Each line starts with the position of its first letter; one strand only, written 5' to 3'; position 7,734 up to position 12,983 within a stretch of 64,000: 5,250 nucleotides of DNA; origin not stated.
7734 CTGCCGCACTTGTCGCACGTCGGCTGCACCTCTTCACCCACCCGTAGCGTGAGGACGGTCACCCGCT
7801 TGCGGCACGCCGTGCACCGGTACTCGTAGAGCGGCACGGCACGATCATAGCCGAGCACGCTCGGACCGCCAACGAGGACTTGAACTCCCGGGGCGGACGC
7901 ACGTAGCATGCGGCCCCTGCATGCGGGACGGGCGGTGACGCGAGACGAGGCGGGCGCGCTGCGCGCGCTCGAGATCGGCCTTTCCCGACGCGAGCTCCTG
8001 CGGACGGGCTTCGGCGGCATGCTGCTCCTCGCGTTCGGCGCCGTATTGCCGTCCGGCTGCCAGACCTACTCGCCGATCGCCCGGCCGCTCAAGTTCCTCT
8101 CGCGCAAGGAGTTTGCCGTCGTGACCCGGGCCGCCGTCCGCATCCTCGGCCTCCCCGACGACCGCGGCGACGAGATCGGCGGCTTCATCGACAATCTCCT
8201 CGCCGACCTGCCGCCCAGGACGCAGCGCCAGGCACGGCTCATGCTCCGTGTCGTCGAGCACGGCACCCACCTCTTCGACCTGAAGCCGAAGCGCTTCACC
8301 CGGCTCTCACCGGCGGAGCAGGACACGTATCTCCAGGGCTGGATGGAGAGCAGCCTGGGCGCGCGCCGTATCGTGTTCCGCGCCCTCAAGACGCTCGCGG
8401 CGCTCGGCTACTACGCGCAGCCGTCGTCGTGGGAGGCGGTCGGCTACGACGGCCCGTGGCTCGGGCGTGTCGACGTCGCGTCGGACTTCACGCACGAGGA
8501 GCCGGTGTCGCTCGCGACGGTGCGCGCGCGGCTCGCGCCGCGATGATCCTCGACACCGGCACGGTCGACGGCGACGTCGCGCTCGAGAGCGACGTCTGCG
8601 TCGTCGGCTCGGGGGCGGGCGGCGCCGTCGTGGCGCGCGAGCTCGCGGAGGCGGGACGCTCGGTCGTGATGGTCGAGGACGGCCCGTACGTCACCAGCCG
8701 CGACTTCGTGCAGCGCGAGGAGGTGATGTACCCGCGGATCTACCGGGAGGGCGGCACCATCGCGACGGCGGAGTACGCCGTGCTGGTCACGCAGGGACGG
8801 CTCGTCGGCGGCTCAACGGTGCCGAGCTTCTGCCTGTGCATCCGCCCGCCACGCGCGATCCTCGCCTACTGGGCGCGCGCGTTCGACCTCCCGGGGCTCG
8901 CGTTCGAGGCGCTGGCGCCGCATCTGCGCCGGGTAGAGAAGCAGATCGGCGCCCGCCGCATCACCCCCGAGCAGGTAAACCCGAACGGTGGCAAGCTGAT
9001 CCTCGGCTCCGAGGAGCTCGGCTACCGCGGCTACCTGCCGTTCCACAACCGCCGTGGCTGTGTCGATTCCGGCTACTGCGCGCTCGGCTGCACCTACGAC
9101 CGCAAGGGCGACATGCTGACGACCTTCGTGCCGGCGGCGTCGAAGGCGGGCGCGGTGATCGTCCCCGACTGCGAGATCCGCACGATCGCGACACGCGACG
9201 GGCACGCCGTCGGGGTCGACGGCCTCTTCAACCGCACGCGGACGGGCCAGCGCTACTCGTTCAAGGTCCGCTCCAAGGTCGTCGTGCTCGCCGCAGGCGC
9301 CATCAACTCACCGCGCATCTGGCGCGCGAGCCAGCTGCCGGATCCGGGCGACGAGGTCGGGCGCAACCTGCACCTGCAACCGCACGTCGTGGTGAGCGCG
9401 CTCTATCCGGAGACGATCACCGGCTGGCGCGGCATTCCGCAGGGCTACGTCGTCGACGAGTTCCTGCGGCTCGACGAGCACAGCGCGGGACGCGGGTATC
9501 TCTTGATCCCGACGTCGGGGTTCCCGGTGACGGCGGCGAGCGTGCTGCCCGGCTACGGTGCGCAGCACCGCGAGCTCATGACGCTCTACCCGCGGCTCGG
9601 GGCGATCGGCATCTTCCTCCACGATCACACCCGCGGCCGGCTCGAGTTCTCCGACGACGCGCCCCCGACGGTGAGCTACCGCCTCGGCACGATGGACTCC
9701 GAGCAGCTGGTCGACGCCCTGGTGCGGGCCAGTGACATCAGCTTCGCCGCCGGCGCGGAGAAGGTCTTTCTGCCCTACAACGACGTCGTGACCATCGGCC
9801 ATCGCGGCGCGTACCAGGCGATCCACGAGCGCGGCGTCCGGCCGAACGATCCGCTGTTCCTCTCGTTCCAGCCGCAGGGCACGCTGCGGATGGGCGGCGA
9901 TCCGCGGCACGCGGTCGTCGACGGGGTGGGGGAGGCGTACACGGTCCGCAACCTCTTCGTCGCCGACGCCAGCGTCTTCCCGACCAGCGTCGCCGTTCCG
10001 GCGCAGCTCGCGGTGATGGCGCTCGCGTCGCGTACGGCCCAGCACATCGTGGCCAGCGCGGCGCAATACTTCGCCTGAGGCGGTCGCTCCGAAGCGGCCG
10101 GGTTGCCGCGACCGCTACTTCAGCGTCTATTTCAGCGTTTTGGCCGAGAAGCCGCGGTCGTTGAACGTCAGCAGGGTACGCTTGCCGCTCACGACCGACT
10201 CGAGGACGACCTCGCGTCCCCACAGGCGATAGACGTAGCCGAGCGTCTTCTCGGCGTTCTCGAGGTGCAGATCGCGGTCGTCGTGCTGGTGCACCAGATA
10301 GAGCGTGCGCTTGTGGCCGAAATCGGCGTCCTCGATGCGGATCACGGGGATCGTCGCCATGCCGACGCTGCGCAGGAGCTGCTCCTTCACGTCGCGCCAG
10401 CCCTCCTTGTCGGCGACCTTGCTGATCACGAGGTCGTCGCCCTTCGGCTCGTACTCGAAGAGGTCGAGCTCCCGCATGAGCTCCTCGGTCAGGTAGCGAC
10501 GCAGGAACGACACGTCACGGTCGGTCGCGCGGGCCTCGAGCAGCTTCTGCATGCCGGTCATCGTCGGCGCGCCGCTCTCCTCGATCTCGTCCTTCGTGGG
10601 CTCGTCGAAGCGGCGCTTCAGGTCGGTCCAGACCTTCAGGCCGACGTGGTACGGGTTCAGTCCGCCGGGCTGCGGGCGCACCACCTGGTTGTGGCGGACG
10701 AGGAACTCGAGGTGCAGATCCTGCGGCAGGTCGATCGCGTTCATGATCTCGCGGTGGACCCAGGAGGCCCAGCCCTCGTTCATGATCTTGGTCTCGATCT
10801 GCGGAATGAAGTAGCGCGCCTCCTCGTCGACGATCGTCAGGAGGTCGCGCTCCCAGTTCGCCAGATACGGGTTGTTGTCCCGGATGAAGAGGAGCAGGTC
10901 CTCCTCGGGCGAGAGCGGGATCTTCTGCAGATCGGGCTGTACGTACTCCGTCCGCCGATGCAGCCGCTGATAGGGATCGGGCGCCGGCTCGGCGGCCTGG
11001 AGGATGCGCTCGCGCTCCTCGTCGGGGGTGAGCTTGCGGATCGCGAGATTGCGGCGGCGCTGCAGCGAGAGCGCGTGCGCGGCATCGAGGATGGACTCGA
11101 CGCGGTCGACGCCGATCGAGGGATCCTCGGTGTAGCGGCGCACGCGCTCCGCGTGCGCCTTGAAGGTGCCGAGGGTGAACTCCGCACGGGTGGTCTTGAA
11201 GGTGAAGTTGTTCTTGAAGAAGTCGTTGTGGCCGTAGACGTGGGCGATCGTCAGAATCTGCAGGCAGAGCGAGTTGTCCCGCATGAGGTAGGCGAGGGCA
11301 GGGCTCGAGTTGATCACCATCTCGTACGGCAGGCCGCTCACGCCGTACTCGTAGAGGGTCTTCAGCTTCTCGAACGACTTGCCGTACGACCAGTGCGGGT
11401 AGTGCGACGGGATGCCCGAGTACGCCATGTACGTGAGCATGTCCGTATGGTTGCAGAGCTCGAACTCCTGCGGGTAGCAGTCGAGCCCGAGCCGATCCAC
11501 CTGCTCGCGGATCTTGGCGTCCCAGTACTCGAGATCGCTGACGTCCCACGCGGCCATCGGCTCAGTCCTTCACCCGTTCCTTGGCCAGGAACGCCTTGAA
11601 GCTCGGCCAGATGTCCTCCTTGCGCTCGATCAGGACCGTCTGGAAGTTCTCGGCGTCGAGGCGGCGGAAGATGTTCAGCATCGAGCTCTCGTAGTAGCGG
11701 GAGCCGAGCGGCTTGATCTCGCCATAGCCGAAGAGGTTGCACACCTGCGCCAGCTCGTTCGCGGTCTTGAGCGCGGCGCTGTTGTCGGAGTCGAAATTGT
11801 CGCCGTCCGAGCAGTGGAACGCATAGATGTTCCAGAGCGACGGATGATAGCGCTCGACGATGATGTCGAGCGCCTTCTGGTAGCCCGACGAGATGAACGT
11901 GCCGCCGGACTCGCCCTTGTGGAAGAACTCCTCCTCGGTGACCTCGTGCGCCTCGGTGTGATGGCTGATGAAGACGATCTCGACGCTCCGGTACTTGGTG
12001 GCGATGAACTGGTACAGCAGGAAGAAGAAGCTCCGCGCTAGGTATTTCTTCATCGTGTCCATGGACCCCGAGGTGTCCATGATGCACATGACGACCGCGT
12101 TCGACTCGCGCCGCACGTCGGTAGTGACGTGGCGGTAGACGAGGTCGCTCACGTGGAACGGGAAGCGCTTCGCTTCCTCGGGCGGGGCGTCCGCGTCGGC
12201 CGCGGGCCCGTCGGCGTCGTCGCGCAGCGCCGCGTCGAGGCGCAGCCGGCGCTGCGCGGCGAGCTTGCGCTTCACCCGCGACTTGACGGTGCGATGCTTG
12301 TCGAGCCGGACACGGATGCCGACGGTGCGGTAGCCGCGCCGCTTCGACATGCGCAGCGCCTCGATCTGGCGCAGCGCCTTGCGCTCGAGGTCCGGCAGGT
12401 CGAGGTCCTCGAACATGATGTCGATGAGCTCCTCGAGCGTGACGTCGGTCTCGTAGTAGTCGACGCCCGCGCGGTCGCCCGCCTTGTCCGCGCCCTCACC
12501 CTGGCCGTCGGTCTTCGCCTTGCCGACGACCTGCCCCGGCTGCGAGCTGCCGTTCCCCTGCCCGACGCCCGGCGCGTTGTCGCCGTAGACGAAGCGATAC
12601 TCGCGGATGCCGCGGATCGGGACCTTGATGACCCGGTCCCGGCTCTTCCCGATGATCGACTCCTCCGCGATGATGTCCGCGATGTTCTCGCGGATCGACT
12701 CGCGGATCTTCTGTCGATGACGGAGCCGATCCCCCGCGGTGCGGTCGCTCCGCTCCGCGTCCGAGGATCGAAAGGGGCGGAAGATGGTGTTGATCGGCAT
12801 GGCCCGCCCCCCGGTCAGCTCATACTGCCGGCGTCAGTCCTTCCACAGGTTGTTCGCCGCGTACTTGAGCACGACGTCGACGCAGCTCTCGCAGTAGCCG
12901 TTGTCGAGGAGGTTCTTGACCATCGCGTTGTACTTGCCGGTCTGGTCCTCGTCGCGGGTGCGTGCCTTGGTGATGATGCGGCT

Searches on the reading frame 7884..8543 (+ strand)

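Call 56: search_protein_families(library=pfam, proteins=[window:7884-8543:+], max_evalue=0.001)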
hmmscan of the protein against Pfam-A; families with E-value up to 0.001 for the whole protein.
window:7884-8543:+ (220 aa): 1 family
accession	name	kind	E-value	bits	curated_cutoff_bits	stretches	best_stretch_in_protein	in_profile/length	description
PF13618.11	Gluconate_2-dh3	-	3.9e-08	34.2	23.4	1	75-190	2-135/135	Gluconate 2-dehydrogenase subunit 3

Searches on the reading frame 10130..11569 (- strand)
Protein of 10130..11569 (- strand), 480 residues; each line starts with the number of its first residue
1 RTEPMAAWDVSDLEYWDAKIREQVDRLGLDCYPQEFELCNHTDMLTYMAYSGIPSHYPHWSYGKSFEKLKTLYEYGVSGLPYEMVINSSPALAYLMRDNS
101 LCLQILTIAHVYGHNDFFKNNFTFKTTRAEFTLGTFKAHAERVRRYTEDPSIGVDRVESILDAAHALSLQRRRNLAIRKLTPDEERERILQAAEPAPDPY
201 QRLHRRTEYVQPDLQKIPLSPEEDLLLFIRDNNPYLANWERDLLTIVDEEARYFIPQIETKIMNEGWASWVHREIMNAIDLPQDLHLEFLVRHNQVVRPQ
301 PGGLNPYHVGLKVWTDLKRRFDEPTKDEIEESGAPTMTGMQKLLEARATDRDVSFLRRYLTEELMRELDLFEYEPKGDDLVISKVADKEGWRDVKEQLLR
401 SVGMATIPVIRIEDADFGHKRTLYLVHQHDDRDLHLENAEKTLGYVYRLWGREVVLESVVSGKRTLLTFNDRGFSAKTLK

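Call 56: search_protein_families(library=pfam, proteins=[window:10130-11569:-], max_evalue=0.001)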
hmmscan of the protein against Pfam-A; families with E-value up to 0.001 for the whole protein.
window:10130-11569:- (480 aa): 2 families
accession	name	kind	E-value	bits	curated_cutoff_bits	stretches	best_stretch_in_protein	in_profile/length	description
PF04293.20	SpoVR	-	3.6e-141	471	27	1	8-405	2-405/407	SpoVR like protein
PF24755.2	SpoVR_C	-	1.2e-13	51.3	27.6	1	408-459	1-53/55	SpoVR-like C-terminal domain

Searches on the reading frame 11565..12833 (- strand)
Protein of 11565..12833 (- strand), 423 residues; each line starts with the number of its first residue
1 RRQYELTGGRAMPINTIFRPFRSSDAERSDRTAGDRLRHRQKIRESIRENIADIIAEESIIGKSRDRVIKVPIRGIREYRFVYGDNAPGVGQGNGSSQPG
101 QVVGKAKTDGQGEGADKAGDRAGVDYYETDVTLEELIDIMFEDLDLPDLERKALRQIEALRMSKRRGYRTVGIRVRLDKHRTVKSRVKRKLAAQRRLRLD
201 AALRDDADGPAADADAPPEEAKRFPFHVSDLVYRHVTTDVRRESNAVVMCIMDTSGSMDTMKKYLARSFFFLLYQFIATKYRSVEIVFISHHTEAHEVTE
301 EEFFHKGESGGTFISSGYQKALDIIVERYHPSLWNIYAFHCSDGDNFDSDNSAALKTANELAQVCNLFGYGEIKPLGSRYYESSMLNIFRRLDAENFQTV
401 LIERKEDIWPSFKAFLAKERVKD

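Call 56: search_protein_families(library=pfam, proteins=[window:11565-12833:-], max_evalue=0.001)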
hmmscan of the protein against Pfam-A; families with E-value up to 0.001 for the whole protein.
window:11565-12833:- (423 aa): 1 family
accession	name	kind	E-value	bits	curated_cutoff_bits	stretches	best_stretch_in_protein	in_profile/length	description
PF04285.18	DUF444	-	1.7e-124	416.6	27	1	24-419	5-418/418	Protein of unknown function (DUF444)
